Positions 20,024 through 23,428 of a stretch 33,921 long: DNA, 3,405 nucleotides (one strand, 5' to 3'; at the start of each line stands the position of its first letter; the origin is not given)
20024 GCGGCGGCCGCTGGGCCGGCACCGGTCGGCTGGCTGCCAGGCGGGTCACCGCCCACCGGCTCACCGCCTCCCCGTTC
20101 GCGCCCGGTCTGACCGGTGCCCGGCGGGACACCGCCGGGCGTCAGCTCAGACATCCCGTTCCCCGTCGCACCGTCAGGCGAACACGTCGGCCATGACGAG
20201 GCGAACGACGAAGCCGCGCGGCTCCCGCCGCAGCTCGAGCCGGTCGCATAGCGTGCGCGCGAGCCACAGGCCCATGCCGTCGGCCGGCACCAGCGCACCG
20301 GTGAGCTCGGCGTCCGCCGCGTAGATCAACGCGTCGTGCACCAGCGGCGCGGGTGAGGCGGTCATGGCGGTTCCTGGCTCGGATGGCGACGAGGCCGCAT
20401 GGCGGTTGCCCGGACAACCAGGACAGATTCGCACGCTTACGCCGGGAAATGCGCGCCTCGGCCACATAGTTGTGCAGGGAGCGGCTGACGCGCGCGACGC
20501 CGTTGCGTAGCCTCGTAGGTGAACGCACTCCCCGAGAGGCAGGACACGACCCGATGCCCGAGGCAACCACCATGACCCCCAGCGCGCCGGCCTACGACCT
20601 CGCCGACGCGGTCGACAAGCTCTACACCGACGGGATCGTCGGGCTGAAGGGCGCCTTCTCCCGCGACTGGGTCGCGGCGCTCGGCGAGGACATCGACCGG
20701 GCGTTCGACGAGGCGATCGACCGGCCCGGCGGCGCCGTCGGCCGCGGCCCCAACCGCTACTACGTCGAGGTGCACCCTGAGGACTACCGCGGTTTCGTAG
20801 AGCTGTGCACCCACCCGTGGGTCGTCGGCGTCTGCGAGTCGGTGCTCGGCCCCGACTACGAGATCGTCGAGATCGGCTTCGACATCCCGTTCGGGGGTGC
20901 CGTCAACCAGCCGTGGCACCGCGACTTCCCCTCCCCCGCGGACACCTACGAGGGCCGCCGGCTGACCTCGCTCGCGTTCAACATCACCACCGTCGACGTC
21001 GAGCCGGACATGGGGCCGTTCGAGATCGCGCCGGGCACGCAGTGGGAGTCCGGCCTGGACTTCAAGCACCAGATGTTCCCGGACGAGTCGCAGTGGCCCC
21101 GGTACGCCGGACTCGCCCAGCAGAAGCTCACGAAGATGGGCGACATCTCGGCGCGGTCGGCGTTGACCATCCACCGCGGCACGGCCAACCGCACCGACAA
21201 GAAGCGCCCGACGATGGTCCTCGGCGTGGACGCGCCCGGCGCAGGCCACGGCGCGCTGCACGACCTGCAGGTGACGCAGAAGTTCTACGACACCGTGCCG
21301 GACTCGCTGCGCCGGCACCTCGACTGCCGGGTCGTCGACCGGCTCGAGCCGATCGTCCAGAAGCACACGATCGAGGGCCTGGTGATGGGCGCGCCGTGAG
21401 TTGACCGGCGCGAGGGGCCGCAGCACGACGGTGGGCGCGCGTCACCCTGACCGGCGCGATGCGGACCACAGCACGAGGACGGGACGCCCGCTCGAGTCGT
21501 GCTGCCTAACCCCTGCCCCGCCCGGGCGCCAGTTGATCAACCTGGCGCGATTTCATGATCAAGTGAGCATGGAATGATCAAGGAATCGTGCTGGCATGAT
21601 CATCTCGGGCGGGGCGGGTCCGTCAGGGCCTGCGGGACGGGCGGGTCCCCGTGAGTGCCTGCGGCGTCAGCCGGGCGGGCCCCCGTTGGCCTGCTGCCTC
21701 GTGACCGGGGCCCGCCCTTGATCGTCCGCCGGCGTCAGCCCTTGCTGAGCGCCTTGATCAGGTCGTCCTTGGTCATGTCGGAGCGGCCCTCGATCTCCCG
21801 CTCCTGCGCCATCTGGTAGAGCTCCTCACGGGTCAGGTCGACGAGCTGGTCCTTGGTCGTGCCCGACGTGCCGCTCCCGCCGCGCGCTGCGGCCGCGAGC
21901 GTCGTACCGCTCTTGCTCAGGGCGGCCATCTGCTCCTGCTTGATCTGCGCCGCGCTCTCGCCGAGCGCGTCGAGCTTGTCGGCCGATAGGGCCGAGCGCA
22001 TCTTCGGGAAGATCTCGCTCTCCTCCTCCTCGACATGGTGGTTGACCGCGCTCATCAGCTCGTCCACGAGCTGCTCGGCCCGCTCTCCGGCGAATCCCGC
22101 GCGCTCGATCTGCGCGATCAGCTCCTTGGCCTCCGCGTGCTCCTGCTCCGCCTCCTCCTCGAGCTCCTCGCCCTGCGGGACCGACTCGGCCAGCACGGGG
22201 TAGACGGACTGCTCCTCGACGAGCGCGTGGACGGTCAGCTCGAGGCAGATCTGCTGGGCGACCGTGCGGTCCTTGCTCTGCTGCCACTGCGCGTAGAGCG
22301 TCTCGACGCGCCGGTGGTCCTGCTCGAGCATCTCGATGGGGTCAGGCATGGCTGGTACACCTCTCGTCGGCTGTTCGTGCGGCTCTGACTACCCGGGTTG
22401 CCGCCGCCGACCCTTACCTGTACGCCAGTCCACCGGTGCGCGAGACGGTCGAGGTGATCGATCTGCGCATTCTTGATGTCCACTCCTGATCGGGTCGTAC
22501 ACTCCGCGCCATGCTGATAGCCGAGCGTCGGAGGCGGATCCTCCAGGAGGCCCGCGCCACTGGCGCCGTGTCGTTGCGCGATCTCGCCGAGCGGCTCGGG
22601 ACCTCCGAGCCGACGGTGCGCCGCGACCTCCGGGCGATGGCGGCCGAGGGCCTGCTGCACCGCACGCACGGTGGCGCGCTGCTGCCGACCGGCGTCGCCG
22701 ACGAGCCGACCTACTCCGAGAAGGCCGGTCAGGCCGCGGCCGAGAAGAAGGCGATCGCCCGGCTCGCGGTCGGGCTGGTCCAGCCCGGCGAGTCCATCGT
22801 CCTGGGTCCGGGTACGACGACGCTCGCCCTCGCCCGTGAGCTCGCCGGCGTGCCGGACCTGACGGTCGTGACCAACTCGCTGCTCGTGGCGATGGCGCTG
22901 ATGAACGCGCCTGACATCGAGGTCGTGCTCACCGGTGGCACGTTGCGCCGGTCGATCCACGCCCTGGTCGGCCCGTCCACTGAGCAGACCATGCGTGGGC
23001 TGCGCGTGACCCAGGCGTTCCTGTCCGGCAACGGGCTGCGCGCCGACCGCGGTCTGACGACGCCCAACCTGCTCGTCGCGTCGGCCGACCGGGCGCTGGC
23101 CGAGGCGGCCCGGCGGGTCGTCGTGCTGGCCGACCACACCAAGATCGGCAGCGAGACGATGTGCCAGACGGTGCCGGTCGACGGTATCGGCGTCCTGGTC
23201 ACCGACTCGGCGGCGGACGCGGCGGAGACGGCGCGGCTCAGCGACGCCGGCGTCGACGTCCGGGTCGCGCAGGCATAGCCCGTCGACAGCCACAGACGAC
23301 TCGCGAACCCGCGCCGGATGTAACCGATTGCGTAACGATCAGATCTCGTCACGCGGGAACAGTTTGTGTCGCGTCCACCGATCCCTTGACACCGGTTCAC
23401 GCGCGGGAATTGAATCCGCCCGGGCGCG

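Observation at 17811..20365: Translationally coupled operon: HATPase remnant, dead GGDEF, DNA-binding-domain-less CarH-like B12 module, ABM monooxygenase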

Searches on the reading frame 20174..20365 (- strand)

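Call 8: search_protein_families(library=ncbifam, proteins=[window:20174-20365:-], max_evalue=1)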
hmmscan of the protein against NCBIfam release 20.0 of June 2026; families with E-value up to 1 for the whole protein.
window:20174-20365:- (63 aa): 1 family
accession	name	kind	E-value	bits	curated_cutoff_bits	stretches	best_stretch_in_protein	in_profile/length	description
NF041045.1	RsbA_anti_sig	subfamily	7.4e-08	32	210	1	29-58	271-302/303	anti-sigma factor RsbA family regulatory protein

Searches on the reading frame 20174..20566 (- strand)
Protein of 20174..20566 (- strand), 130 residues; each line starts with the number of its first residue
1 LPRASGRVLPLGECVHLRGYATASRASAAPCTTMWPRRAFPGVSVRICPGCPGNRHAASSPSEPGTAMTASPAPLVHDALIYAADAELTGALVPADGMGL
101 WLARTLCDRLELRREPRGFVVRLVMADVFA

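Call 3: search_protein_families(library=pfam, proteins=[window:20174-20566:-], max_evalue=1)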
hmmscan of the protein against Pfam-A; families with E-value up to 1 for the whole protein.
window:20174-20566:- (130 aa): 1 family
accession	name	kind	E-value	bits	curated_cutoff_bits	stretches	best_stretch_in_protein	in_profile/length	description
PF13581.12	HATPase_c_2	-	0.00087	19.7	27.4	1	90-124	92-126/127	Histidine kinase-like ATPase domain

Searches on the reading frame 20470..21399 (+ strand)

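Call 3: search_protein_families(library=pfam, proteins=[window:20470-21399:+], max_evalue=1)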
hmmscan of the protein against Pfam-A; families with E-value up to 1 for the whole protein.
window:20470-21399:+ (309 aa): 1 family
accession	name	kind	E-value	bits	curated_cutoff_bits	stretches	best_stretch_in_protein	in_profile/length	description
PF05721.19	PhyH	-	1.9e-11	45.1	22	1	53-247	3-212/213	Phytanoyl-CoA dioxygenase (PhyH)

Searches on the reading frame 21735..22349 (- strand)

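Call 3: search_protein_families(library=pfam, proteins=[window:21735-22349:-], max_evalue=1)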
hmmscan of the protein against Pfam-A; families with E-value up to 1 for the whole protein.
window:21735-22349:- (204 aa): 6 families
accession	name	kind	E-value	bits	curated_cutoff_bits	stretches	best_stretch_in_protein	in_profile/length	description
PF01814.28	Hemerythrin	-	1.2e-15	58.5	25.3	1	3-116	1-126/127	Hemerythrin HHE cation binding domain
PF07498.18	Rho_N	-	1.6e-07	31.6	24.9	1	171-203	4-36/43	Rho termination factor, N-terminal domain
PF07747.17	MTH865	-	0.0052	16.9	25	1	53-99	23-69/70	MTH865-like family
PF00216.26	Bac_DNA_binding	-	0.056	14.1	22.4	1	74-111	3-41/90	Bacterial DNA-binding protein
PF07299.16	EF-G-binding_N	-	0.13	13.2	27.1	0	65-102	43-79/83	Elongation factor G-binding protein, N-terminal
PF19551.4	DUF6074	-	0.5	11.1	27.2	1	71-109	37-75/83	Family of unknown function (DUF6074)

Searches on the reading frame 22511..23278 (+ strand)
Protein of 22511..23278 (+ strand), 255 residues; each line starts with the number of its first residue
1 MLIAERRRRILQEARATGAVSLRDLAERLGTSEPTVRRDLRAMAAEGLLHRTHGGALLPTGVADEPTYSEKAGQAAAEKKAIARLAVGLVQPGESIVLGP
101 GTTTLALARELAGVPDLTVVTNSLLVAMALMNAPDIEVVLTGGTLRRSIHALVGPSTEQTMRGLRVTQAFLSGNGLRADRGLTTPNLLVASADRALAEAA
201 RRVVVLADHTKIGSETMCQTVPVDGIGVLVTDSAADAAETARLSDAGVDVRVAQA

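Call 3: search_protein_families(library=pfam, proteins=[window:22511-23278:+], max_evalue=1)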
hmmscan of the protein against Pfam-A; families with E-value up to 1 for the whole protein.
window:22511-23278:+ (255 aa): 37 families (the best 25 are shown)
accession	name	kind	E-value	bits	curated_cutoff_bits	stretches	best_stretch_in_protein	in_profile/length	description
PF00455.28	DeoRC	-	6.1e-50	169.7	31.8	1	76-233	3-160/160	DeoR C terminal sensor domain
PF08220.18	HTH_DeoR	-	5.4e-15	55.3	21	1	6-59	1-54/57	DeoR-like helix-turn-helix domain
PF25212.1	HVO_A0114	-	2.1e-07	31.1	27.6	1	3-56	20-73/84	HVO_A0114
PF13412.12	HTH_24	-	5.6e-07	29.5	21.9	1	5-48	3-46/48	Winged helix-turn-helix DNA-binding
PF08279.18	HTH_11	-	2.9e-06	27.5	25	1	6-47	1-43/55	HTH domain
PF25213.1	HVO_A0261_N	-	4.5e-06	26.9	35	1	5-54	11-59/86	HVO_A0261 N-terminal domain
PF00392.27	GntR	-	9.5e-06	25.6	27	1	8-56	11-61/64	Bacterial regulatory proteins, gntR family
PF21715.3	CggR_N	-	2.4e-05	24.4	30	1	4-57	2-55/71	CggR N-terminal DNA binding domain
PF09339.16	HTH_IclR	-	2.9e-05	24.2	22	1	14-51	13-50/52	IclR helix-turn-helix domain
PF13545.12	HTH_Crp_2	-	4.8e-05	23.7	27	1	19-51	22-55/70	Crp-like helix-turn-helix domain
PF01047.28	MarR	-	5.7e-05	23.4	24.6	1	9-53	7-51/59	MarR family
PF12840.13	HTH_20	-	8.7e-05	22.9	27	1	7-50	6-49/51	Helix-turn-helix domain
PF13518.12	HTH_28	-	0.00036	21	25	1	6-49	1-44/52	Helix-turn-helix domain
PF13404.12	HTH_AsnC-type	-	0.00072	19.8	27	1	8-39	6-37/42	AsnC-type helix-turn-helix domain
PF12802.13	MarR_2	-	0.0012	19.4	27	1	17-52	18-53/61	MarR family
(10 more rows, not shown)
